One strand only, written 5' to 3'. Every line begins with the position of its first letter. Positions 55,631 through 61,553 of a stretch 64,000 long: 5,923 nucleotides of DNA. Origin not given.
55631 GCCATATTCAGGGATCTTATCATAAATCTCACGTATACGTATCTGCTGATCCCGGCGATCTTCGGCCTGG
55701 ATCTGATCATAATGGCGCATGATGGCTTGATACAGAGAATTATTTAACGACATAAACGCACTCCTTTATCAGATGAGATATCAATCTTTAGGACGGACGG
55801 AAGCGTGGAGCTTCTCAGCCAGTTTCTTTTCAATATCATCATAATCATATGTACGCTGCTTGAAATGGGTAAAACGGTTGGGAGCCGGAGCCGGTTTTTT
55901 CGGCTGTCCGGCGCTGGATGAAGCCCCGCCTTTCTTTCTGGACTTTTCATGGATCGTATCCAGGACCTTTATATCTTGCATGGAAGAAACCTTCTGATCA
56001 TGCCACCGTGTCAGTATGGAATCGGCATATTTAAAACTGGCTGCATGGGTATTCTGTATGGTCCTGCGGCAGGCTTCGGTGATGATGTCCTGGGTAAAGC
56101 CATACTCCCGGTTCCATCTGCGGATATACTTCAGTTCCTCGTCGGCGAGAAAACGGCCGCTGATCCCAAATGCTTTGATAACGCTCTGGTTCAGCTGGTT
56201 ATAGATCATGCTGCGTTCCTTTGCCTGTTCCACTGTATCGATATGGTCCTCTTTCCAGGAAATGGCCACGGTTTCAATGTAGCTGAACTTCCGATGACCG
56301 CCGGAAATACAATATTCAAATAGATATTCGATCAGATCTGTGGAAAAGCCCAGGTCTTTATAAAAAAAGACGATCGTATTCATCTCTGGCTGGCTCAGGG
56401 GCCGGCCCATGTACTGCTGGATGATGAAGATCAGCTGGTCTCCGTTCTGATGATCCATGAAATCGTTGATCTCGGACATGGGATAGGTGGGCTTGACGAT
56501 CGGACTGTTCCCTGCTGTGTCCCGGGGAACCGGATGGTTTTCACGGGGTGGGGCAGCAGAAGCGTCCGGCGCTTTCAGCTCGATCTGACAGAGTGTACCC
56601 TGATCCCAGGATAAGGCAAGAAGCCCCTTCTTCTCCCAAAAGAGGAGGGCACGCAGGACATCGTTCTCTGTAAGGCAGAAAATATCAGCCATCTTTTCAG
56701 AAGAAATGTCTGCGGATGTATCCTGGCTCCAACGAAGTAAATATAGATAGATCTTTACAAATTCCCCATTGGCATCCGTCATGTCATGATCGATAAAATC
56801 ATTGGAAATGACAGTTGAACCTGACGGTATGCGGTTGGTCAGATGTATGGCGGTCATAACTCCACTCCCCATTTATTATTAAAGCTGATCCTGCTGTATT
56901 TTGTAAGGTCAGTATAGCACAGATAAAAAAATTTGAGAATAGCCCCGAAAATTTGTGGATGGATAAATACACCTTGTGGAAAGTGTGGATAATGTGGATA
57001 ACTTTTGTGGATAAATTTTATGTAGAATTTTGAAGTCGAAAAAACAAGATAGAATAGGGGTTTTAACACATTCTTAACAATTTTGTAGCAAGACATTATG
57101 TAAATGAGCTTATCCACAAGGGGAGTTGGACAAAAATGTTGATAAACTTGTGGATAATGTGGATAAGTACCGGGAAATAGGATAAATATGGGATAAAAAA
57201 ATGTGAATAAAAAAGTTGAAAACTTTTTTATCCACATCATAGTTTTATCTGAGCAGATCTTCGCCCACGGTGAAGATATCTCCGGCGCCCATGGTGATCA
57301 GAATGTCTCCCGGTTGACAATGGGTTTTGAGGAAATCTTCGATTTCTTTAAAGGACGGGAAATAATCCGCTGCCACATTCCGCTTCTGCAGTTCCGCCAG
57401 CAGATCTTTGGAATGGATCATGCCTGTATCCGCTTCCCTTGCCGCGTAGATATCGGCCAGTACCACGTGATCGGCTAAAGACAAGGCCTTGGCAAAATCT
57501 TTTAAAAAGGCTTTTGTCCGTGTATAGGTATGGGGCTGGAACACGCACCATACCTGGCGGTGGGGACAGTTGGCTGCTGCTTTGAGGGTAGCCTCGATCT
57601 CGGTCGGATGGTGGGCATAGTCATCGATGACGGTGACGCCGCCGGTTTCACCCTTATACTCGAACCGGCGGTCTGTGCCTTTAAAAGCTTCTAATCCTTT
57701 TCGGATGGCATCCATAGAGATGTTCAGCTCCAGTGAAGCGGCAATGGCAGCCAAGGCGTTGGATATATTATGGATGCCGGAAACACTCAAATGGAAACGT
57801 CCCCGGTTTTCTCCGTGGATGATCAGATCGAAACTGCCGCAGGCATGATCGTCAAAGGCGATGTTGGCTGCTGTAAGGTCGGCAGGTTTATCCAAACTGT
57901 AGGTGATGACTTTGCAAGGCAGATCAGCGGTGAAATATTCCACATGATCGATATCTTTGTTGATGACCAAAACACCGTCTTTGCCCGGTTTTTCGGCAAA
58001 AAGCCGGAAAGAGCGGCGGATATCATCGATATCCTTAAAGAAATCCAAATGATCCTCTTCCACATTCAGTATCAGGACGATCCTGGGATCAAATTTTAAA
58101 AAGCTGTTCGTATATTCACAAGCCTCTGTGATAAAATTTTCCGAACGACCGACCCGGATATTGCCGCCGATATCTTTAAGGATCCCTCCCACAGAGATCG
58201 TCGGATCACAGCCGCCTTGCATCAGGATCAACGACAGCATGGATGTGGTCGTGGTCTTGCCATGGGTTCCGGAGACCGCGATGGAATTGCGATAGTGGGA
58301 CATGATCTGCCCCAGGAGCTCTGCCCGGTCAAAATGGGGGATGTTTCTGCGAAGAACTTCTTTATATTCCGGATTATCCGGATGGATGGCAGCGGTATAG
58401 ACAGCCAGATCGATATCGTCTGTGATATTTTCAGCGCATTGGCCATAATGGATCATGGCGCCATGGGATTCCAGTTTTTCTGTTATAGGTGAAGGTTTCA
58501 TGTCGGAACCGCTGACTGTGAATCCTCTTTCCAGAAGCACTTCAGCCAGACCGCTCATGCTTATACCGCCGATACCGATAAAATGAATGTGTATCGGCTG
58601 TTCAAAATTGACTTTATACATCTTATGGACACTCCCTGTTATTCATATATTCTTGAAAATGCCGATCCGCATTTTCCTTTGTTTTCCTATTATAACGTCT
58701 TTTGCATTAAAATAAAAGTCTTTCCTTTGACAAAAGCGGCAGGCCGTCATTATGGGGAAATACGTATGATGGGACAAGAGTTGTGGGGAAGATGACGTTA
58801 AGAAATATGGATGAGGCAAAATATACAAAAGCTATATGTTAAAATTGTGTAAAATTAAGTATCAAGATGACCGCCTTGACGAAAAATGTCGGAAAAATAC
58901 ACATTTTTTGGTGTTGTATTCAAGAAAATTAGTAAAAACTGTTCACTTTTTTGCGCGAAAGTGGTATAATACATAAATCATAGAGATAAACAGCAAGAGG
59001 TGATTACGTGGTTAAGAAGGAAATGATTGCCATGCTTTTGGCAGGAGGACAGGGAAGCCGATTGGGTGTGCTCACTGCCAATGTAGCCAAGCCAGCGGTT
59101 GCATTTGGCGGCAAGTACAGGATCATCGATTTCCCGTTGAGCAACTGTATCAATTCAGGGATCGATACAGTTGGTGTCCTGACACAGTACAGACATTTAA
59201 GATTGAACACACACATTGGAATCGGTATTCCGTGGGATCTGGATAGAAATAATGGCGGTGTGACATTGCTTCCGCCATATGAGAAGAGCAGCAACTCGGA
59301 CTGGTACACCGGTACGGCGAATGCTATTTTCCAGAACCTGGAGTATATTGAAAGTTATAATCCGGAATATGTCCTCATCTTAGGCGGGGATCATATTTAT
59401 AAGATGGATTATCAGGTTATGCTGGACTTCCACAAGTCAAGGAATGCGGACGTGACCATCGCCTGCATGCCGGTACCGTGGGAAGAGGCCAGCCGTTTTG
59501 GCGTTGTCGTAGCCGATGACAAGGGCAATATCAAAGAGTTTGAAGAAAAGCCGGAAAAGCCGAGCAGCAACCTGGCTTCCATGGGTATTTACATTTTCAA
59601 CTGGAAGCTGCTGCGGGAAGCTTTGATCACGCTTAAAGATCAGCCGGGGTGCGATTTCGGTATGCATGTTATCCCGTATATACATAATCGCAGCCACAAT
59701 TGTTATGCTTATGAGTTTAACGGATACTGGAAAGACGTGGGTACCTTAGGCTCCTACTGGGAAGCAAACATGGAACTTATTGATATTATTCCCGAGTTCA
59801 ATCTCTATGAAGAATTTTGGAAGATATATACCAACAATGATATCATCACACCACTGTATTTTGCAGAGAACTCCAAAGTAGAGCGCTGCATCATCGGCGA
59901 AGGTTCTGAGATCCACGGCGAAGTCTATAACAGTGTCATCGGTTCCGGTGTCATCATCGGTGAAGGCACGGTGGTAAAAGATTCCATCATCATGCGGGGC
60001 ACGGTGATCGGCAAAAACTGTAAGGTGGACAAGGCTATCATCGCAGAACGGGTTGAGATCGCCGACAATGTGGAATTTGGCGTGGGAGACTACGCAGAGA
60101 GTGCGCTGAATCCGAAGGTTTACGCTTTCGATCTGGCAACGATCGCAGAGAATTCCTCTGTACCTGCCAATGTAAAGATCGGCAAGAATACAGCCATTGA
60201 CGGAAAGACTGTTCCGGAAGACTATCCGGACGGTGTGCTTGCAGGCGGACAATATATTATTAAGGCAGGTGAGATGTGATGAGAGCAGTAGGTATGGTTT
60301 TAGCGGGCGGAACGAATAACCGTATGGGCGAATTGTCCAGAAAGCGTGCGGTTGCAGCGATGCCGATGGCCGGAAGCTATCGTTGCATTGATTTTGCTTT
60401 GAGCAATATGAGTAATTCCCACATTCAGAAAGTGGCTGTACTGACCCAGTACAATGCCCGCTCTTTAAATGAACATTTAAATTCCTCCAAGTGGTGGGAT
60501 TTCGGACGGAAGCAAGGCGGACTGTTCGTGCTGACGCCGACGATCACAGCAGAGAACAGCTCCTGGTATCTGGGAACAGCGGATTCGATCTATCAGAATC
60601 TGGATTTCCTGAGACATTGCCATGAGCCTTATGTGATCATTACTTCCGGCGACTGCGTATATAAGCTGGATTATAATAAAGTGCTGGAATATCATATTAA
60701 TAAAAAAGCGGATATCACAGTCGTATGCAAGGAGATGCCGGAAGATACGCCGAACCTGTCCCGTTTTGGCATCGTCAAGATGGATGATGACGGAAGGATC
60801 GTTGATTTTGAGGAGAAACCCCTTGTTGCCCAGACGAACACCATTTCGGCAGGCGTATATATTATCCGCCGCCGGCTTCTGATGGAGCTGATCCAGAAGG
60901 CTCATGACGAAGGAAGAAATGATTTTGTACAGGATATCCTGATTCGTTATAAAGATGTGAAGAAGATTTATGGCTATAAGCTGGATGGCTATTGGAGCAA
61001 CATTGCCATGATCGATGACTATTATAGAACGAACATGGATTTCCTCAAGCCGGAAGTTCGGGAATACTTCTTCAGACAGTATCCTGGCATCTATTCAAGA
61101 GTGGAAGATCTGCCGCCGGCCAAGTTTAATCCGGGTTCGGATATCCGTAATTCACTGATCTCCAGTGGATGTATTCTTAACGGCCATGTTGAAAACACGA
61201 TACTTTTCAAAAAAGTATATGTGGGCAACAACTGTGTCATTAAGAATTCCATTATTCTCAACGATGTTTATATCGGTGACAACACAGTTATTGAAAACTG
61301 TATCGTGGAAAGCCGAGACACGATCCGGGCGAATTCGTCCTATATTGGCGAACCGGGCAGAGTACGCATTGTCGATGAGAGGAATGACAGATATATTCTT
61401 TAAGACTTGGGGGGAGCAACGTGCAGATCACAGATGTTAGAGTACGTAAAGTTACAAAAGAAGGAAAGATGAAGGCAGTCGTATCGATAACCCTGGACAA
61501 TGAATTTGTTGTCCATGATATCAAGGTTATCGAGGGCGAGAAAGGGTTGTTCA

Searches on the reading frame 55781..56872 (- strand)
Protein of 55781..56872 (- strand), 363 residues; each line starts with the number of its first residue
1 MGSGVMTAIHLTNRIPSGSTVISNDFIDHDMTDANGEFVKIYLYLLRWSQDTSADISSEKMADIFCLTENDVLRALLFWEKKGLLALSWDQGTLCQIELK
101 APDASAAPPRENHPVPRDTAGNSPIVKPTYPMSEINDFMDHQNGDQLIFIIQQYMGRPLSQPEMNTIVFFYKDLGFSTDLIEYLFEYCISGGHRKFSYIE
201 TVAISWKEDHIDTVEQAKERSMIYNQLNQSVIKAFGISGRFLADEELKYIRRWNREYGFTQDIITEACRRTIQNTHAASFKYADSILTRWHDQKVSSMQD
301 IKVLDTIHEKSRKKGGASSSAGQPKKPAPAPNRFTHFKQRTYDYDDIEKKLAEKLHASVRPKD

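Call 15: search_protein_families(library=pfam, proteins=[window:55781-56872:-], max_evalue=0.00001)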
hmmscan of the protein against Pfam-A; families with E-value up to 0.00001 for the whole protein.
window:55781-56872:- (363 aa): 1 family
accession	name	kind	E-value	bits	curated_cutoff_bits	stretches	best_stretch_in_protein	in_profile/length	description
PF07261.16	DnaB_2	-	4.7e-43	145.2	22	2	149-220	2-73/74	Replication initiation and membrane attachment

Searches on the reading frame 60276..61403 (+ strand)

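Call 15: search_protein_families(library=pfam, proteins=[window:60276-61403:+], max_evalue=0.00001)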
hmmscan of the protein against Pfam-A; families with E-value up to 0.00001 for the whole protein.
window:60276-61403:+ (375 aa): 4 families
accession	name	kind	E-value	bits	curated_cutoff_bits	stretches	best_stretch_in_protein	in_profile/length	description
PF00483.29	NTP_transferase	-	2.8e-42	145.4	21.2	1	6-257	2-243/245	Nucleotidyl transferase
PF24894.1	Hexapep_GlmU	-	2.9e-14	53.5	23.3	1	280-354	1-81/104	GlmU-like, C-terminal hexapeptide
PF25084.1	LbH_EIF2B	-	5.9e-08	33.1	54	1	288-349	34-98/105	EIF2B subunit epsilon LbH domain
PF25247.1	LbH_GLGC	-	9.6e-08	32.5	27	0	279-328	3-52/135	GLGC left-handed parallel beta-helix domain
